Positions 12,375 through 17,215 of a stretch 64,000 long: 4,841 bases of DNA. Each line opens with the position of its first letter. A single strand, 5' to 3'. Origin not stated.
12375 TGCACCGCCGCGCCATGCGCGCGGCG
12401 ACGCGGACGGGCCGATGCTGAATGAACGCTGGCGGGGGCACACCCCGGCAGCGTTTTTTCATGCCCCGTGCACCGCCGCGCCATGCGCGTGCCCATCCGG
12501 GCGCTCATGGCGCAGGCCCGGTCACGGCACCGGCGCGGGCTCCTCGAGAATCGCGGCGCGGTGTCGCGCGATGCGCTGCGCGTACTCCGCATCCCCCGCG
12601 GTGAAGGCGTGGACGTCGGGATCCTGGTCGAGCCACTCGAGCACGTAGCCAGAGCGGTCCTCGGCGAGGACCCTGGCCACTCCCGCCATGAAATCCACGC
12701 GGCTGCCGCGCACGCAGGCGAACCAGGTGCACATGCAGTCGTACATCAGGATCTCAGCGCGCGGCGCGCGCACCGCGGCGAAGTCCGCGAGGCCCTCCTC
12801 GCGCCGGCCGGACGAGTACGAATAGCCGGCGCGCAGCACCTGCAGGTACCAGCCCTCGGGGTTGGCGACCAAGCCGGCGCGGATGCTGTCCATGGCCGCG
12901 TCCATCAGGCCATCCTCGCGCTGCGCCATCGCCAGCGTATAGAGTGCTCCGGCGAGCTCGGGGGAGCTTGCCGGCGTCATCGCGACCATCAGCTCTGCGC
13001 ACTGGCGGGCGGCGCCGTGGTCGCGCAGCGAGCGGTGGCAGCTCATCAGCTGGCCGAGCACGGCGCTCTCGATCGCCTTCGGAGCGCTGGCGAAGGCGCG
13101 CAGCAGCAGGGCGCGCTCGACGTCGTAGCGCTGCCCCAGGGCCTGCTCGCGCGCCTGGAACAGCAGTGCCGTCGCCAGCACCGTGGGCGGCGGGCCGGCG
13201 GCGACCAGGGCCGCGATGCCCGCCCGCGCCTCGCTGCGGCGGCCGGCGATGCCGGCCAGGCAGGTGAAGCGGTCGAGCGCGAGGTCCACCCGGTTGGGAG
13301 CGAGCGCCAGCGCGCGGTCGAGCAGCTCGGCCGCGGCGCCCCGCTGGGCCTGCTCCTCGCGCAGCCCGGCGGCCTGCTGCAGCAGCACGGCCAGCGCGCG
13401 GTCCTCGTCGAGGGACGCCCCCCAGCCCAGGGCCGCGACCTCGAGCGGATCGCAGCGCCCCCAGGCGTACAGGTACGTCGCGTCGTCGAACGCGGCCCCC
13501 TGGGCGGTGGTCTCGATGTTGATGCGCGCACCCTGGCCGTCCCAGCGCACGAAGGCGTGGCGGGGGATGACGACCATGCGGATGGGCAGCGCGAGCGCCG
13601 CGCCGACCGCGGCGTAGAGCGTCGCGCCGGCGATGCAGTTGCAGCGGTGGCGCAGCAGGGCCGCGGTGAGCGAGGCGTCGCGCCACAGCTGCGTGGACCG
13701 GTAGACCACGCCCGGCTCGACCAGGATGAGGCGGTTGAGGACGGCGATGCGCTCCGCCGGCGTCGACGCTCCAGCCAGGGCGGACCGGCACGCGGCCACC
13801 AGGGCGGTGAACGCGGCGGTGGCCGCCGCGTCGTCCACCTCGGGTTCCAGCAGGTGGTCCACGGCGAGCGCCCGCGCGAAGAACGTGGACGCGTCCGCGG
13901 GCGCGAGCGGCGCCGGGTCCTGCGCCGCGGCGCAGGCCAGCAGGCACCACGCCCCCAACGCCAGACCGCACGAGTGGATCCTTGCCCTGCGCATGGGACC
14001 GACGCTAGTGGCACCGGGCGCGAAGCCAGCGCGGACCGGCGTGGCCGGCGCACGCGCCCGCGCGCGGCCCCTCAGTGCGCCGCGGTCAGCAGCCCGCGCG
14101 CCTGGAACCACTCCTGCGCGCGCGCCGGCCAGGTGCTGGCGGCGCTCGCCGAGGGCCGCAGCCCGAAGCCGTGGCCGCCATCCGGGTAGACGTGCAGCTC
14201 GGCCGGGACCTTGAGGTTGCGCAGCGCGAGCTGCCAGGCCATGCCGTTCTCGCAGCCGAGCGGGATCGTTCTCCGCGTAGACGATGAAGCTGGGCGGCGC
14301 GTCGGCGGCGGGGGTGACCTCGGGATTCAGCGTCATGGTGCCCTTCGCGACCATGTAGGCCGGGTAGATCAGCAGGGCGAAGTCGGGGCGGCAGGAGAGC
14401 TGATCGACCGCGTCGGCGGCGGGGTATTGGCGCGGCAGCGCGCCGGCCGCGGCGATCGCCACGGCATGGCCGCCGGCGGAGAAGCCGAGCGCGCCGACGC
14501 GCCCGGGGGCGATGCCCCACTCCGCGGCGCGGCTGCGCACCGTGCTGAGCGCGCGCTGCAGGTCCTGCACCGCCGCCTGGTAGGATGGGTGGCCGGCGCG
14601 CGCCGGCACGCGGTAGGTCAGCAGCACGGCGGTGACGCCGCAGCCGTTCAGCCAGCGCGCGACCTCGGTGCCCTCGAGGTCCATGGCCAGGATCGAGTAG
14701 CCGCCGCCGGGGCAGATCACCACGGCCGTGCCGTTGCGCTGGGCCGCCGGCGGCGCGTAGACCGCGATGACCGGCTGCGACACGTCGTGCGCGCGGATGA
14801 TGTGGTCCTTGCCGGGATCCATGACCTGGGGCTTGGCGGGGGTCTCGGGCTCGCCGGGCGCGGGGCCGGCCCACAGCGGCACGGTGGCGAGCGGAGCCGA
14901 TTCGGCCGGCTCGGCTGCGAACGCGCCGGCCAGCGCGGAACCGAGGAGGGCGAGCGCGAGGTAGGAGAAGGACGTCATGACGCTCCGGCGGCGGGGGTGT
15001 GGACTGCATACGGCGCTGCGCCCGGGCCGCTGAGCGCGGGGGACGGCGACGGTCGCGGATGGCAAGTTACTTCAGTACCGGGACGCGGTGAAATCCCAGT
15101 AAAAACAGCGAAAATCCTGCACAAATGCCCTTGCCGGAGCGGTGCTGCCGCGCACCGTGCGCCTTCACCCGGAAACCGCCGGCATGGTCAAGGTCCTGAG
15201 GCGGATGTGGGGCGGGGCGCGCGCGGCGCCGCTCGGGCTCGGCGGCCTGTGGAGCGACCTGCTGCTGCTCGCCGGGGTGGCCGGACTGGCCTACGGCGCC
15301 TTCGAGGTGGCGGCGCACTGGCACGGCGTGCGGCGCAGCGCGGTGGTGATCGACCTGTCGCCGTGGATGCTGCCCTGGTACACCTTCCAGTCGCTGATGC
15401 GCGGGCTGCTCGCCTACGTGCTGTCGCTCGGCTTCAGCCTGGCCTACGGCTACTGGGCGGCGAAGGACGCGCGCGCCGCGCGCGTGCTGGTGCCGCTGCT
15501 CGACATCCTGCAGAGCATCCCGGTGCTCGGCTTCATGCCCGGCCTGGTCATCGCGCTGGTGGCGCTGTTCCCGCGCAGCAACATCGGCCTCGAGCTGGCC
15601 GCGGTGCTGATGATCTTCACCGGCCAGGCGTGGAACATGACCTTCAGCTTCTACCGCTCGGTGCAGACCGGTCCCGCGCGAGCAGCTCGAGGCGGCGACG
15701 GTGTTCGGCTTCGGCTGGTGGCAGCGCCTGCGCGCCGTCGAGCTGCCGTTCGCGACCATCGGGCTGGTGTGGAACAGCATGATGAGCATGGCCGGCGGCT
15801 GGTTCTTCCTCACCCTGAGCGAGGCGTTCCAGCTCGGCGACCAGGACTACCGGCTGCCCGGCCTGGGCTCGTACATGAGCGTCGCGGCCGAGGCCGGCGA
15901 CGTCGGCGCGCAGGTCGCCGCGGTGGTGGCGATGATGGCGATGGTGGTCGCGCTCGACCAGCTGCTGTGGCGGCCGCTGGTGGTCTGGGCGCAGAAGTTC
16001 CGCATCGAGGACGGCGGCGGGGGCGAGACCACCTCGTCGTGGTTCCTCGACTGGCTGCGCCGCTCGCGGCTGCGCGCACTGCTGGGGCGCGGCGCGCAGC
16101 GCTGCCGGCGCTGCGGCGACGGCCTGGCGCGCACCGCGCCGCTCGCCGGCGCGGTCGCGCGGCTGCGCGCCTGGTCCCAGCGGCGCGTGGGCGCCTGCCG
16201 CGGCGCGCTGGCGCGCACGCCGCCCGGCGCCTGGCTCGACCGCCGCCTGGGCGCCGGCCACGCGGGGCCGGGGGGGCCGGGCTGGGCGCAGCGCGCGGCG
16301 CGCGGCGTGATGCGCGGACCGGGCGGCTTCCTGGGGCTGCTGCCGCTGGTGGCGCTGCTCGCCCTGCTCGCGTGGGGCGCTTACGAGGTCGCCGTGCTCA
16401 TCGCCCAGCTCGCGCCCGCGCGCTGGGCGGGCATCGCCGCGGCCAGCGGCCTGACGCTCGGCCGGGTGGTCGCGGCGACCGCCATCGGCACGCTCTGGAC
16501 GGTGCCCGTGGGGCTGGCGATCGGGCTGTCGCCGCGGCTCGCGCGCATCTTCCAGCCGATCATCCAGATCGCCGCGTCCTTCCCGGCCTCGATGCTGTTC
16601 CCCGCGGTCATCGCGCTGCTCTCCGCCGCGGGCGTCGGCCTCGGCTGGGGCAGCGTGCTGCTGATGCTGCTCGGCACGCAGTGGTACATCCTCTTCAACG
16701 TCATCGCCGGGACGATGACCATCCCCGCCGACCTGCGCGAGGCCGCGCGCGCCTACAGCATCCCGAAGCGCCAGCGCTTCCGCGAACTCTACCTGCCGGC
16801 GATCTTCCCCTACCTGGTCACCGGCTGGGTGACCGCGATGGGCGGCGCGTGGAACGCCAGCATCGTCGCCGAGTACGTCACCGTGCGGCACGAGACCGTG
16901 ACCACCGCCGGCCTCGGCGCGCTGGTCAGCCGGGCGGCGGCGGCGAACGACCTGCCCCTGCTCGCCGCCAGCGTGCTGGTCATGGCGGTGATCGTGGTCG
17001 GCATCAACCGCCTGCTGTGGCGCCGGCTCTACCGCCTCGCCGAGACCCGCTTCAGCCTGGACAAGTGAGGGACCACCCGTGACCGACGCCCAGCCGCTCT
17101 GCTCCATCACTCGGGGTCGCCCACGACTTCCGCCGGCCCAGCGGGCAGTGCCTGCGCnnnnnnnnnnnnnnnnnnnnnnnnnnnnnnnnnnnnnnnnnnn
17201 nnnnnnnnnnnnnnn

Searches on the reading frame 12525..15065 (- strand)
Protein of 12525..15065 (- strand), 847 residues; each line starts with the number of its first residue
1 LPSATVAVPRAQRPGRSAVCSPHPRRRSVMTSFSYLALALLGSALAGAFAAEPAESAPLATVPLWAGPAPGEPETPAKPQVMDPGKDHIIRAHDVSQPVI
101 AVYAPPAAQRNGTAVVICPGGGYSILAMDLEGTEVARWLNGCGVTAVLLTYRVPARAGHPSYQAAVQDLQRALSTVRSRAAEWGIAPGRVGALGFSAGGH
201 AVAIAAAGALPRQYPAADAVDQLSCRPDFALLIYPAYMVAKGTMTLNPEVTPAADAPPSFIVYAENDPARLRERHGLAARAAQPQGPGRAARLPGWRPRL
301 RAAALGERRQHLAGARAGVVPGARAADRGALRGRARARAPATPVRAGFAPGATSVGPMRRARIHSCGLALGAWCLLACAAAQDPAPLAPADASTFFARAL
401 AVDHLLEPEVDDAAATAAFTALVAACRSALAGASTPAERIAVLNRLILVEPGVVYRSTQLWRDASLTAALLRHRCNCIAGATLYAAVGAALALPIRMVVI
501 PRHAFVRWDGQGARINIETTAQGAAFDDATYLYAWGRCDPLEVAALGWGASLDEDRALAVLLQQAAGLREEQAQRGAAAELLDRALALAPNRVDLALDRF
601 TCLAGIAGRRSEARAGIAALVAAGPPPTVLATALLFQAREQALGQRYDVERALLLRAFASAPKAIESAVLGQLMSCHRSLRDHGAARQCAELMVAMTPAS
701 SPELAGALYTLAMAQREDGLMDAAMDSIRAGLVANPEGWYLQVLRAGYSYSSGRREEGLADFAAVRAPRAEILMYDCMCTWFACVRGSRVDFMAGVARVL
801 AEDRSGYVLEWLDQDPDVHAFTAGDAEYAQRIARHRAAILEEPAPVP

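Call 43: search_protein_families(library=pfam, proteins=[window:12525-15065:-], max_evalue=0.001)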
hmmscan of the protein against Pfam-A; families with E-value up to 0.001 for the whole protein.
window:12525-15065:- (847 aa): 3 families
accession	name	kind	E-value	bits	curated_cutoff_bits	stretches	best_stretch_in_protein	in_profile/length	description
PF07859.19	Abhydrolase_3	-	7.5e-10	39.3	25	1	120-239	6-112/210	alpha/beta hydrolase fold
PF20434.5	BD-FAE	-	8.4e-09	35.7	26.8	1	102-207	3-108/215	BD-FAE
PF13369.12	Transglut_core2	-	6.4e-07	29.4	23.5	1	416-528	4-119/155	Transglutaminase-like superfamily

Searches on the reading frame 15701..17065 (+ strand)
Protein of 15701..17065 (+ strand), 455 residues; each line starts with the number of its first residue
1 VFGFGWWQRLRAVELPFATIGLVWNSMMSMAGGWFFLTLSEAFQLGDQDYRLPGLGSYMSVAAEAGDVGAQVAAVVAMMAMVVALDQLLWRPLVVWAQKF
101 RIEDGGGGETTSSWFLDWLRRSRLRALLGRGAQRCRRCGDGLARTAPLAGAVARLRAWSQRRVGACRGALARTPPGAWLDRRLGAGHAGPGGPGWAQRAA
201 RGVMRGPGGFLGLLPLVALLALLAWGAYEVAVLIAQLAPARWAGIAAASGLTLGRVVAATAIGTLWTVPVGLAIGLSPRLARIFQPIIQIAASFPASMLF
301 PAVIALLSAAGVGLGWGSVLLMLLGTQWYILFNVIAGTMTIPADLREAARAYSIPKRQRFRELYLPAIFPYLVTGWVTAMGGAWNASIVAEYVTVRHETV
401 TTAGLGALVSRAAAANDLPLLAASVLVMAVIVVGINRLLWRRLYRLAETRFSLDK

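Call 43: search_protein_families(library=pfam, proteins=[window:15701-17065:+], max_evalue=0.001)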
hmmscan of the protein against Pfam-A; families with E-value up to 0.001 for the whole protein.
window:15701-17065:+ (455 aa): 1 family
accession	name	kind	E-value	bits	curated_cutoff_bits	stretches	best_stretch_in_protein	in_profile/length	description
PF00528.27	BPD_transp_1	-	9.1e-22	78.1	26.4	1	268-436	2-168/184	Binding-protein-dependent transport system inner membrane component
